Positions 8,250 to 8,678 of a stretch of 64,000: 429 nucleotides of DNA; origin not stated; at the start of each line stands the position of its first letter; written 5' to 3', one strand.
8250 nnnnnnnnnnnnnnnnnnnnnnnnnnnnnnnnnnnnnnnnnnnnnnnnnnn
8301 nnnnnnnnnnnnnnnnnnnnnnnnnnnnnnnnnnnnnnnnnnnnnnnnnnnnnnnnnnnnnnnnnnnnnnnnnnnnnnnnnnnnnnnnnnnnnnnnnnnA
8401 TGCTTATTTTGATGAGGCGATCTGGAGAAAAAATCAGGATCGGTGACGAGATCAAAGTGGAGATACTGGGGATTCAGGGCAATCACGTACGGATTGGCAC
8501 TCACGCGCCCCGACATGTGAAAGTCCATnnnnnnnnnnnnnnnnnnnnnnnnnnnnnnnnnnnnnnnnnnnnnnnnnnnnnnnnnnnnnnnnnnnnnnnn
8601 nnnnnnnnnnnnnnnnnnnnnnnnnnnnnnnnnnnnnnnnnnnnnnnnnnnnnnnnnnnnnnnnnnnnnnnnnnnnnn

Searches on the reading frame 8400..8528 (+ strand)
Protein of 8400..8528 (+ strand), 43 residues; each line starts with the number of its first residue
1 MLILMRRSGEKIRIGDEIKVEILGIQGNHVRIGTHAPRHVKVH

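Call 108: search_protein_families(library=pfam, max_evalue=0.01, proteins=[window:8400-8528:+])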
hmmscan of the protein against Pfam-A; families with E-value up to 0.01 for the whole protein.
window:8400-8528:+ (43 aa): 1 family
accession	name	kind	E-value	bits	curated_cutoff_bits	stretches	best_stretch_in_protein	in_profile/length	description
PF02599.21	CsrA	-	4.3e-18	65.5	27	1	1-43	1-43/53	Global regulator protein family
